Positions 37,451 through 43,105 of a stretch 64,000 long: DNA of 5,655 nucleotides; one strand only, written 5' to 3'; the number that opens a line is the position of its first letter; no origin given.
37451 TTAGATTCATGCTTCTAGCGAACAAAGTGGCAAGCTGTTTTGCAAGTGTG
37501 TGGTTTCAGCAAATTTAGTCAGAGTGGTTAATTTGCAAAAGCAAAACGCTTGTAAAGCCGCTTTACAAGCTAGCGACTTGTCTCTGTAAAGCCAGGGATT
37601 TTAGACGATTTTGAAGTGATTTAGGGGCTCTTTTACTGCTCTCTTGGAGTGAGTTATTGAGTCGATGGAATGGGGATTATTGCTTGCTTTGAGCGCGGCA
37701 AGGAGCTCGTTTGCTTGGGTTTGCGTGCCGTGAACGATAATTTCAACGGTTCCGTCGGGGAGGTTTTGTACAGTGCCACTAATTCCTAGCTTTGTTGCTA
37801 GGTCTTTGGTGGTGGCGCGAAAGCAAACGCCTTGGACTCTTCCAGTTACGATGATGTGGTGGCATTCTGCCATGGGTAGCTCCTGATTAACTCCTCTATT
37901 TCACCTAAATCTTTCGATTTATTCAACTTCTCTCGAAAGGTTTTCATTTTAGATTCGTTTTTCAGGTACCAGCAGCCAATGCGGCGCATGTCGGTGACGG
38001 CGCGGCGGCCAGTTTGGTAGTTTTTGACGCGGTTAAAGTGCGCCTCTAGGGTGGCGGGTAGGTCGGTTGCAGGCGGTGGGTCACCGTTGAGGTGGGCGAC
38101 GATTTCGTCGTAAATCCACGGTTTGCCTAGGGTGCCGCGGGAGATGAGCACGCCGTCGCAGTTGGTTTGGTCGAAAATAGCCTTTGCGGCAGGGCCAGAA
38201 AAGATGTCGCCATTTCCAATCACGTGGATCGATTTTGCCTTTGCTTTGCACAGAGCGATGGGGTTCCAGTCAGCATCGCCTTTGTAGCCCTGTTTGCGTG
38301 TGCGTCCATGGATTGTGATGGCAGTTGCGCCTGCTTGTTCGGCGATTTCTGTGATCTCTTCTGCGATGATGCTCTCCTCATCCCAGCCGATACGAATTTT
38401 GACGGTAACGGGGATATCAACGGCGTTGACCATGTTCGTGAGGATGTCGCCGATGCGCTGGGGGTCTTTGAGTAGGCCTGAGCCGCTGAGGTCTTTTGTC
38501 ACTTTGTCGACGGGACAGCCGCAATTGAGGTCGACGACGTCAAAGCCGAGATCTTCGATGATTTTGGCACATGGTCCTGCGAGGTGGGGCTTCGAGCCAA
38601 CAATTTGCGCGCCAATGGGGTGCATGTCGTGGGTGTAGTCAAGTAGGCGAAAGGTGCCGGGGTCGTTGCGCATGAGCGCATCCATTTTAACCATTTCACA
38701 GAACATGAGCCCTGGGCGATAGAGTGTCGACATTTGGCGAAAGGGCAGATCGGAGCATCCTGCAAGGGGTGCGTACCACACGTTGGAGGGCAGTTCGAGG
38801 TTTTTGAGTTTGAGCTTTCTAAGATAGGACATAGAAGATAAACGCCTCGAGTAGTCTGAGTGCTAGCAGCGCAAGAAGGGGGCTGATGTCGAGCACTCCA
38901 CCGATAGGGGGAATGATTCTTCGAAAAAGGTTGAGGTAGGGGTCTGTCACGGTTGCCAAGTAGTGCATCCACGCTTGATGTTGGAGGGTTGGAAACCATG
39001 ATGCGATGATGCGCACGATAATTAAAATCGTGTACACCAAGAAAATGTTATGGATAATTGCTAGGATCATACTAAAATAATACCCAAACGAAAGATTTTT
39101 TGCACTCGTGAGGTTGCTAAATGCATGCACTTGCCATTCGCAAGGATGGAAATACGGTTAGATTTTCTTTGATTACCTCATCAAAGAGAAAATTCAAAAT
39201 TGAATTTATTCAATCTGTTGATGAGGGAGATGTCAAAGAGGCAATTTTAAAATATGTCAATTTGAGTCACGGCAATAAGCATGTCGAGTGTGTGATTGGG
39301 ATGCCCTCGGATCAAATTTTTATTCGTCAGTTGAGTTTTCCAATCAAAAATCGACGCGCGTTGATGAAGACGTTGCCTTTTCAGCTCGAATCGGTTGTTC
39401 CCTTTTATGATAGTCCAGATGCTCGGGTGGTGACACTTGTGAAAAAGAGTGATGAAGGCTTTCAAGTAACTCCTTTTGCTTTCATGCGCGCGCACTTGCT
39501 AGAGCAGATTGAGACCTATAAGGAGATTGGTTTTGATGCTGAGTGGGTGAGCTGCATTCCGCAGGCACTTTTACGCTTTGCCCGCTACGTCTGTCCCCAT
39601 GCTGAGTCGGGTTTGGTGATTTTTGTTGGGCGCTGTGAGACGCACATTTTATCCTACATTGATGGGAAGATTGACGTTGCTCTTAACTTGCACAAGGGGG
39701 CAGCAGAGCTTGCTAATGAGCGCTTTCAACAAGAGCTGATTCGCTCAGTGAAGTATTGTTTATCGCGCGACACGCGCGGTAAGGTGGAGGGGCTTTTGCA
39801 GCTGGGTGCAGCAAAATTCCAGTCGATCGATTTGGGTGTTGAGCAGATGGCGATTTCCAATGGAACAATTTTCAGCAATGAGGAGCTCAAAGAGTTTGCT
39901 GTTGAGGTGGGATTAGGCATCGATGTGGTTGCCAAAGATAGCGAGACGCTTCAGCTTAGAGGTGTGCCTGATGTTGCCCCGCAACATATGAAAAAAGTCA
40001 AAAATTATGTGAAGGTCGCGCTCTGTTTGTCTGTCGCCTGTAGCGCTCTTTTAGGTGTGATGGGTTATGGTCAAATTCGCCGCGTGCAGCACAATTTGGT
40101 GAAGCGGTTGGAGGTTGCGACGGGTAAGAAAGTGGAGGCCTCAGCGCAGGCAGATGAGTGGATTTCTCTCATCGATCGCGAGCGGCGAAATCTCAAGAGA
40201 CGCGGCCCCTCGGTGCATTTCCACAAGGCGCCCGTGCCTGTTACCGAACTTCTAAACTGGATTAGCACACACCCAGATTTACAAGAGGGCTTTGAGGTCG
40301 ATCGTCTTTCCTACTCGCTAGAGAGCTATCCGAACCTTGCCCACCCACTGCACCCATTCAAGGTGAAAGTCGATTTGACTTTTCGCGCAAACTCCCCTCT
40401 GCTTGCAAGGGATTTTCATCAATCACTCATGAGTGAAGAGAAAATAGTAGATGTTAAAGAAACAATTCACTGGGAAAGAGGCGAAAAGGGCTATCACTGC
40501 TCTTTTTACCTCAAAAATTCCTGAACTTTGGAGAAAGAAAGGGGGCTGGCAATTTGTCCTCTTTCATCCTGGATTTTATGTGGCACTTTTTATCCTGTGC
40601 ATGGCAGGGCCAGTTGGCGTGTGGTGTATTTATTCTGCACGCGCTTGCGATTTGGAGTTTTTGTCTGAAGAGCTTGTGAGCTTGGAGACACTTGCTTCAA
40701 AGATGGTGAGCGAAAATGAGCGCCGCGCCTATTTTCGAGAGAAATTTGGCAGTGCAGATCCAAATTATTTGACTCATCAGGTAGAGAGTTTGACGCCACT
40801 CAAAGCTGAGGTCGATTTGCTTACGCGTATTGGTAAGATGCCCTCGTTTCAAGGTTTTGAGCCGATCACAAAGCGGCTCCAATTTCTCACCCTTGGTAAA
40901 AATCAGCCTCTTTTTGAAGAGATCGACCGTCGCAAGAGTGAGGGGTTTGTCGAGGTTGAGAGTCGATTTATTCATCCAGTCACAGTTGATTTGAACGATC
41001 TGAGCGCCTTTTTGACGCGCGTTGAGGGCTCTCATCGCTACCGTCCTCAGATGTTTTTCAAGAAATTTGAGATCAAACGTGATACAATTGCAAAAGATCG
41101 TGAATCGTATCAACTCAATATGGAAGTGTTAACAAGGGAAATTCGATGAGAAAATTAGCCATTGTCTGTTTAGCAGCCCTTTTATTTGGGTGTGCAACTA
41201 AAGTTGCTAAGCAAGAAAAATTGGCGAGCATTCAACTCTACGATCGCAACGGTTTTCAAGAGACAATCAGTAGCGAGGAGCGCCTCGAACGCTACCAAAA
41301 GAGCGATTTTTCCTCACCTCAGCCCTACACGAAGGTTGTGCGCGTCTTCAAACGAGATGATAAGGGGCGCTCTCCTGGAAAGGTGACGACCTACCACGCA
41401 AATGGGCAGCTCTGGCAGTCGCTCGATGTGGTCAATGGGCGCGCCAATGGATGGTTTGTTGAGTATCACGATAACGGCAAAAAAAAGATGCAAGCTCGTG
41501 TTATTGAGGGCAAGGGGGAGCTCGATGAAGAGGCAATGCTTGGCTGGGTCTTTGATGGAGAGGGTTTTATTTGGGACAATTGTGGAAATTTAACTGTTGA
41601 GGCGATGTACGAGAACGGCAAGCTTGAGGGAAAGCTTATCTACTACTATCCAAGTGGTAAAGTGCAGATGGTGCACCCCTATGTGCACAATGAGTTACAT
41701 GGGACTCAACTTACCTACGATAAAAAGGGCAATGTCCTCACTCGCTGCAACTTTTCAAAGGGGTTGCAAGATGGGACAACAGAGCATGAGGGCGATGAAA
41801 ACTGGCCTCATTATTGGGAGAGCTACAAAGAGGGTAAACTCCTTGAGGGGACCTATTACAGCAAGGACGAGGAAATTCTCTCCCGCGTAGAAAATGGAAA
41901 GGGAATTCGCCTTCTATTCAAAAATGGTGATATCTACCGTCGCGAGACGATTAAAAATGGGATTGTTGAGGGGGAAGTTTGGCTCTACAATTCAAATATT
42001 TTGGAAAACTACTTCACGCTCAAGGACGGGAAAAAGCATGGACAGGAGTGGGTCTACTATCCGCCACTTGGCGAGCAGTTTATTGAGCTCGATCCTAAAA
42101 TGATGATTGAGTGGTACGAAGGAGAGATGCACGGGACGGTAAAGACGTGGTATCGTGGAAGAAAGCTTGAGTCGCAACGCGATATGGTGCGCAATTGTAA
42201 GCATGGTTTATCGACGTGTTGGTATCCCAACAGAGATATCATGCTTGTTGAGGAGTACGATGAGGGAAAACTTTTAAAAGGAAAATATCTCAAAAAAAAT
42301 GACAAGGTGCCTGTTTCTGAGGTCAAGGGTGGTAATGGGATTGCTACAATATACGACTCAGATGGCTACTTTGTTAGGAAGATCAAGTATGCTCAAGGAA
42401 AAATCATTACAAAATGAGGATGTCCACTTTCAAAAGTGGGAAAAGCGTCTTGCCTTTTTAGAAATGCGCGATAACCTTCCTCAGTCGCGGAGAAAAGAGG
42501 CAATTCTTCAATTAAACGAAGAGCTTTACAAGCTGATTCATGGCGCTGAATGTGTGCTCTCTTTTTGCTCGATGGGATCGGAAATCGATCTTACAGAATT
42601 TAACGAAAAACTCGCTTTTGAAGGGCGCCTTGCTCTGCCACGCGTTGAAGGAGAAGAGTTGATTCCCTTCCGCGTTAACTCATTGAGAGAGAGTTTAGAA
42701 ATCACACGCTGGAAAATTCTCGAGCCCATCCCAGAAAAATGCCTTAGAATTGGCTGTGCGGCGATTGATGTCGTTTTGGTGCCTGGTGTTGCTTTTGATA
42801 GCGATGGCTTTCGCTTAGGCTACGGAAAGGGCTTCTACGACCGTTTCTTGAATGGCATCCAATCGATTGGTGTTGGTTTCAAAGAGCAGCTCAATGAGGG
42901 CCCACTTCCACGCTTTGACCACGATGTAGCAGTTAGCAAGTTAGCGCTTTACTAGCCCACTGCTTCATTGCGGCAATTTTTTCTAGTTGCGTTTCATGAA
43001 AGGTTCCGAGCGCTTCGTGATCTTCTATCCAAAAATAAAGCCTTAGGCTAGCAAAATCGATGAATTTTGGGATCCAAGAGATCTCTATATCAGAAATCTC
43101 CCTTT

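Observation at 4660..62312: Hyper-abundant word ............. in genes and spacers, with an uptake-signal-like (DUS/USS-like) distribution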

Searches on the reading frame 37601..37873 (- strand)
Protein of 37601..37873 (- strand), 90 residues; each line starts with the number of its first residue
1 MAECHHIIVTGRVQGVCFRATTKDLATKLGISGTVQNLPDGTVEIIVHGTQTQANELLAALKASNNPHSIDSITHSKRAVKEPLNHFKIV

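Call 80: search_protein_families(library=pfam, proteins=[window:37601-37873:-], max_evalue=0.001)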
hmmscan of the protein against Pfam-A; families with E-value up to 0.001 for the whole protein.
window:37601-37873:- (90 aa): 1 family
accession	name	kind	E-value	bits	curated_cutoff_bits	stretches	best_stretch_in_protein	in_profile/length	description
PF00708.24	Acylphosphatase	-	1.8e-23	83.1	22.5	1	6-89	2-85/85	Acylphosphatase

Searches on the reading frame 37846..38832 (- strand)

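Call 42: search_protein_families(library=pfam, proteins=[window:37846-38832:-], max_evalue=0.00001)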
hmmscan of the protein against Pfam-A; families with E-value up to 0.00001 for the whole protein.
window:37846-38832:- (328 aa): 1 family
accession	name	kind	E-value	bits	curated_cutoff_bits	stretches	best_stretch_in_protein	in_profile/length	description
PF01207.24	Dus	-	1.9e-78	264.2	20.4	1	21-315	3-301/311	Dihydrouridine synthase (Dus)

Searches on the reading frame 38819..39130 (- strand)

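Call 80: search_protein_families(library=pfam, proteins=[window:38819-39130:-], max_evalue=0.001)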
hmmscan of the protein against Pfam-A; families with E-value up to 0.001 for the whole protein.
window:38819-39130:- (103 aa): 1 family
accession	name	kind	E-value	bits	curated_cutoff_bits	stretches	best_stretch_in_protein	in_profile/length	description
PF02325.22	YGGT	-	8.6e-19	68.2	27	1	29-97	3-69/70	YGGT family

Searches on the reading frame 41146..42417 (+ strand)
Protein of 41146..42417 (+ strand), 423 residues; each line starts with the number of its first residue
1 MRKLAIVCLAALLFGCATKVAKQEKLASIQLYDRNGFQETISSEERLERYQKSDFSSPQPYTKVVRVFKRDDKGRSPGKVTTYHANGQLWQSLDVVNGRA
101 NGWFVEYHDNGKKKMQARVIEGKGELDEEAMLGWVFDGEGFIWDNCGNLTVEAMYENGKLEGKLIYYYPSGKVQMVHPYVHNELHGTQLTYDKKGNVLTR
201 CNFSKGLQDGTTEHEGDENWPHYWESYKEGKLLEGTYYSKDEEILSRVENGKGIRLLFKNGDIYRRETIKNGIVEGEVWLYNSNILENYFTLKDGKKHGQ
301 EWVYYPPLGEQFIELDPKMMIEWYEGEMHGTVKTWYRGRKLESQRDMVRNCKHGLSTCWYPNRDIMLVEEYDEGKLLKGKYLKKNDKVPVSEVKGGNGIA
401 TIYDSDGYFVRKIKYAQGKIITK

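Call 41: search_protein_families(library=pfam, proteins=[window:41146-42417:+], max_evalue=0.00001)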
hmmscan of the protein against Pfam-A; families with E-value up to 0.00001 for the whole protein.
window:41146-42417:+ (423 aa): 1 family
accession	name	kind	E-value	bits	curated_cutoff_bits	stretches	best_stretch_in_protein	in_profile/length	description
PF07661.19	MORN_2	-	7.1e-11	41.5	29.6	0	160-180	1-21/22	MORN repeat variant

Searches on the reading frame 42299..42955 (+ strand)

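Call 80: search_protein_families(library=pfam, proteins=[window:42299-42955:+], max_evalue=0.001)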
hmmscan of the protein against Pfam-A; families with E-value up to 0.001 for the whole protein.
window:42299-42955:+ (218 aa): 1 family
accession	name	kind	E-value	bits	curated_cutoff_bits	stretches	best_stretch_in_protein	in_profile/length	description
PF01812.26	5-FTHF_cyc-lig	-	2e-29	103.2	27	1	46-215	1-183/186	5-formyltetrahydrofolate cyclo-ligase family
